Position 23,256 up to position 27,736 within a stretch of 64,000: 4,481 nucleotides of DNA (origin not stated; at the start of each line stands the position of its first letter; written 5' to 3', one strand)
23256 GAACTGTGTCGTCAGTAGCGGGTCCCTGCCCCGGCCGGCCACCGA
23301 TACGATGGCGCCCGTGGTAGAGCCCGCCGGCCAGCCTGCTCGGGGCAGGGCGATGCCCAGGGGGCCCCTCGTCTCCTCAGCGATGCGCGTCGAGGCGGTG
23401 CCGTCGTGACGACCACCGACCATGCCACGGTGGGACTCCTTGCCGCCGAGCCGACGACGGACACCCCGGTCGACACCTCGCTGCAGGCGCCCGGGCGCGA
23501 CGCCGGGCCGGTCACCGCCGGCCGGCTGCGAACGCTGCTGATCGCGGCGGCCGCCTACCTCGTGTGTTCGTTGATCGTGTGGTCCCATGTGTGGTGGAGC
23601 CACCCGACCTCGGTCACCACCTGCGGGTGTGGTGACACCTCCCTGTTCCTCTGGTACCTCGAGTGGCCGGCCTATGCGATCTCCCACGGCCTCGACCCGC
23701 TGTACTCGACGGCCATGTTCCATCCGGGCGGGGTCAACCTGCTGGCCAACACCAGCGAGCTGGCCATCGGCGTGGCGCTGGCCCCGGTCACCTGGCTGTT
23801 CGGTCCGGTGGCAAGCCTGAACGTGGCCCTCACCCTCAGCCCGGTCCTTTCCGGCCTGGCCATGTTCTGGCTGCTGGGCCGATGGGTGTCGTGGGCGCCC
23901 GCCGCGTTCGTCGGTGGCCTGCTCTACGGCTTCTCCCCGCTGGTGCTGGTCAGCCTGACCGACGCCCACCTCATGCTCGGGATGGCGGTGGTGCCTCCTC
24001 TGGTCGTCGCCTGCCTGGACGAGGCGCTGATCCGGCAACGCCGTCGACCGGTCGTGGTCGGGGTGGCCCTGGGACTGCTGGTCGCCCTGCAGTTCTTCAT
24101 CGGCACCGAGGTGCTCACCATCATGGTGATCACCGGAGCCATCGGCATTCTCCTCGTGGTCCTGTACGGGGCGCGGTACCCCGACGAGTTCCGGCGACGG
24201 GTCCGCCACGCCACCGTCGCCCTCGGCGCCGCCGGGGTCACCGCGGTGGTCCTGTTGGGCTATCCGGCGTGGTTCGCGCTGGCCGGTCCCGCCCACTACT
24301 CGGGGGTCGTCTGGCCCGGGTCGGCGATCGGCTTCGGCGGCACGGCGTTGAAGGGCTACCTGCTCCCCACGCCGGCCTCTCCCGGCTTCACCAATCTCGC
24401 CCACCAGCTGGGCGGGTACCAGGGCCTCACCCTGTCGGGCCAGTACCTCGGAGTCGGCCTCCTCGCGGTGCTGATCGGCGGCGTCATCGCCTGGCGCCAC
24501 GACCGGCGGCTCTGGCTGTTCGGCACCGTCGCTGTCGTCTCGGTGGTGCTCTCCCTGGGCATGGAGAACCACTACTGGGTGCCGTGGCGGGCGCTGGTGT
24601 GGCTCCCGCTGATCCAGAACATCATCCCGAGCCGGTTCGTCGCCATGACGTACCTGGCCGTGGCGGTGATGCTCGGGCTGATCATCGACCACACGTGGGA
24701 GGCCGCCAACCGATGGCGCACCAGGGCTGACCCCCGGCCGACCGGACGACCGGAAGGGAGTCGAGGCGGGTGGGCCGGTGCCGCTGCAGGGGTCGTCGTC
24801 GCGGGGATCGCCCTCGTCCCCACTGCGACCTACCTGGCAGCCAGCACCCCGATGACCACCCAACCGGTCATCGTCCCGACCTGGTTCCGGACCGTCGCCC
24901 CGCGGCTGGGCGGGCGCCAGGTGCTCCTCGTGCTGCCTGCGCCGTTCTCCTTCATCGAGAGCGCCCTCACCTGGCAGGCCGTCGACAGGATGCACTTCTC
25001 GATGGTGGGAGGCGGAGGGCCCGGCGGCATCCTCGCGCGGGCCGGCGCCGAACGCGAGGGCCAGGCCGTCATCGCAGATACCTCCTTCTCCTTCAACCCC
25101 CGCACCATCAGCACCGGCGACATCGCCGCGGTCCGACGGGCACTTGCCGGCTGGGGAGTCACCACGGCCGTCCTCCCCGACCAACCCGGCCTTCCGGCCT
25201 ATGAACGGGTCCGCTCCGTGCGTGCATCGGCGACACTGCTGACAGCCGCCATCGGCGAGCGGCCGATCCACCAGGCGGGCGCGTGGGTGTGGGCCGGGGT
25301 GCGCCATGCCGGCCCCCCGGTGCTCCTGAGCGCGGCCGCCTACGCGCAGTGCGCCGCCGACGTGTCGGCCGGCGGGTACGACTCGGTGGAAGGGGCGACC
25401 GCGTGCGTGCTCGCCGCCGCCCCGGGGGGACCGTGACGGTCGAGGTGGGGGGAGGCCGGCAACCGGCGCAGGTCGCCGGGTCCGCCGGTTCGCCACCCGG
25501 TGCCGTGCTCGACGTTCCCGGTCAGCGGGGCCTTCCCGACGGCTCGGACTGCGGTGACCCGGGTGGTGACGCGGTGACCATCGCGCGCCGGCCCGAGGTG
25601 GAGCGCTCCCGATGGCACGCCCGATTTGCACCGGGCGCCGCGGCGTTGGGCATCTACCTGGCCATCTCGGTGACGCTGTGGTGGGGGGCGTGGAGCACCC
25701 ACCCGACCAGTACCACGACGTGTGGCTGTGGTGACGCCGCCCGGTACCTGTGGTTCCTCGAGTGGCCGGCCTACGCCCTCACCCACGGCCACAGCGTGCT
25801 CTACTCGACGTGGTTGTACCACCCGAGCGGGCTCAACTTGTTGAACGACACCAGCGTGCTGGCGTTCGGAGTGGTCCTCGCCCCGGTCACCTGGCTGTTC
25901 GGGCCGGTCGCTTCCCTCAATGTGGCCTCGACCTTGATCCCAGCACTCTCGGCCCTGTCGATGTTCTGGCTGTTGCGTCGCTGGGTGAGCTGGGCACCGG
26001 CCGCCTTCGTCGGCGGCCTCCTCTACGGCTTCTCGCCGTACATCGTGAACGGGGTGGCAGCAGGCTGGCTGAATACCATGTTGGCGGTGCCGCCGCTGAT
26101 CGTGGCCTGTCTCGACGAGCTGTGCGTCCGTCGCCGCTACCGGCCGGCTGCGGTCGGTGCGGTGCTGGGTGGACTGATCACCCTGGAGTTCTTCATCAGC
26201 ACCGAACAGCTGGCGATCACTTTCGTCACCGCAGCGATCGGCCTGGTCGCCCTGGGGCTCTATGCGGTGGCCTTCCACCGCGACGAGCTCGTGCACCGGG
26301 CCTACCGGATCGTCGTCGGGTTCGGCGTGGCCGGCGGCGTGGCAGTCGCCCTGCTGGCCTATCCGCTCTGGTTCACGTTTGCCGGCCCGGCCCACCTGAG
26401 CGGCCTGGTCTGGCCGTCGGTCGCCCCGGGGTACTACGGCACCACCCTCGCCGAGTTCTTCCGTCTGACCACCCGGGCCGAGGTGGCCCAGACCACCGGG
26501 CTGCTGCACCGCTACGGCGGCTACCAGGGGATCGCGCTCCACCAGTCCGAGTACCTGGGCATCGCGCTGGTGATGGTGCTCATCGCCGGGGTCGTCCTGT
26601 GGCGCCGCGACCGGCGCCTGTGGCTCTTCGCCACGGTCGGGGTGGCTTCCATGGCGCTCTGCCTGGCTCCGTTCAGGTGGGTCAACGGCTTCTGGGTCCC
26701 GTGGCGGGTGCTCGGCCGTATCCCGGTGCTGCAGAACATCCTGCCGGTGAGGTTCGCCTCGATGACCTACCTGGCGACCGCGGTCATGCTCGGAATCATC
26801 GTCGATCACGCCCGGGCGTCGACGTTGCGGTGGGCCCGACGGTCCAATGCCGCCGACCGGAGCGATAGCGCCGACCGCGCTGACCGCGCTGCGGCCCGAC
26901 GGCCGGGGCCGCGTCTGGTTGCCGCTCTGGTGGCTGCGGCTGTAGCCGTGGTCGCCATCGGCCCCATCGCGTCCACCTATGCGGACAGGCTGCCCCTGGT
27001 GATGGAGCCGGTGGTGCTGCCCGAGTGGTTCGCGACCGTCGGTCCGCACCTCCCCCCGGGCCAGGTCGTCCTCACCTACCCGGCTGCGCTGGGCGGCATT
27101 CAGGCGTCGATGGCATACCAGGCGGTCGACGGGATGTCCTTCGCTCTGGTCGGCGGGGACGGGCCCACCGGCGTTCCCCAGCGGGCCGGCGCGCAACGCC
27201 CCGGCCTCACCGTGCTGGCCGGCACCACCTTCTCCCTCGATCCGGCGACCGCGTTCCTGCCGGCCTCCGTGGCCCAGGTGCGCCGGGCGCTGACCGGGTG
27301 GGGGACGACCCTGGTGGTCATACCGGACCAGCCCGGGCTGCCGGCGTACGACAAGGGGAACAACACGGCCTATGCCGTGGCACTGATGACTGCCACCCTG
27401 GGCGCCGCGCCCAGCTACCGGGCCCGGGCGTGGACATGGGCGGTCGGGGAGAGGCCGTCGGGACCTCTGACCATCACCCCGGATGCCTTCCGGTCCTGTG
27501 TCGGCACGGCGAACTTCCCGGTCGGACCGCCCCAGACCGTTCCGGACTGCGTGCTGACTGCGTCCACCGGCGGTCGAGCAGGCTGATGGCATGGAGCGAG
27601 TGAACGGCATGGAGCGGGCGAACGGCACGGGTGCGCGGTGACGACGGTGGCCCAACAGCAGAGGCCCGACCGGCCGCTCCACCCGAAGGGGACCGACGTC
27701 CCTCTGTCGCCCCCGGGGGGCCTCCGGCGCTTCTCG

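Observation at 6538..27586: Six clustered paralogues of an unassigned polytopic membrane-protein family with an invariant T-C-x-C-x-D motif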

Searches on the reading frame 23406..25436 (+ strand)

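Call 5: search_protein_families(library=pfam, proteins=[window:23406-25436:+], max_evalue=1)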
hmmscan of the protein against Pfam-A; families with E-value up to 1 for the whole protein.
window:23406-25436:+ (676 aa): 3 families
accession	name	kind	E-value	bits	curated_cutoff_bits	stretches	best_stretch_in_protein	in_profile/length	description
PF09852.15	DUF2079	-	0.0075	15.8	28.2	1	90-289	20-199/459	Predicted membrane protein (DUF2079)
PF02516.20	STT3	-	0.19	11.7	24.5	1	99-273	56-231/405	Oligosaccharyl transferase STT3, N-terminal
PF10131.15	PTPS_related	-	0.48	9.3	26.4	0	125-478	12-308/621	6-pyruvoyl-tetrahydropterin synthase related domain; membrane protein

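Call 6: search_protein_families(library=ncbifam, proteins=[window:23406-25436:+], max_evalue=1)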
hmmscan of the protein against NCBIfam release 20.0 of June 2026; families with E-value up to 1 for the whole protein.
window:23406-25436:+ (676 aa): 1 family
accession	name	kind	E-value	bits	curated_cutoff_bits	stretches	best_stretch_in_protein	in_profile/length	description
NF002775.0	PRK02870.1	equivalog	0.079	12.2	285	1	403-434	18-49/338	zinc metalloprotease HtpX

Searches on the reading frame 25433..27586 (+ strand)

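Call 5: search_protein_families(library=pfam, proteins=[window:25433-27586:+], max_evalue=1)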
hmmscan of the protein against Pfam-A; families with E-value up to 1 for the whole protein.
window:25433-27586:+ (717 aa): 1 family
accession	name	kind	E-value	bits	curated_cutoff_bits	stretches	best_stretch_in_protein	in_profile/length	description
PF09852.15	DUF2079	-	0.0046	16.5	28.2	1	117-228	23-130/459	Predicted membrane protein (DUF2079)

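Call 6: search_protein_families(library=ncbifam, proteins=[window:25433-27586:+], max_evalue=1)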
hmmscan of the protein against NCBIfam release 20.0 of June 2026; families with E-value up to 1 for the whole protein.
window:25433-27586:+ (717 aa): 1 family
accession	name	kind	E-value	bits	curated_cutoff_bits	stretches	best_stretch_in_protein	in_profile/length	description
TIGR03074.1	PQQ_membr_DH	subfamily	0.12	10.2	832.65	1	351-412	6-68/783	membrane-bound PQQ-dependent dehydrogenase, glucose/quinate/shikimate family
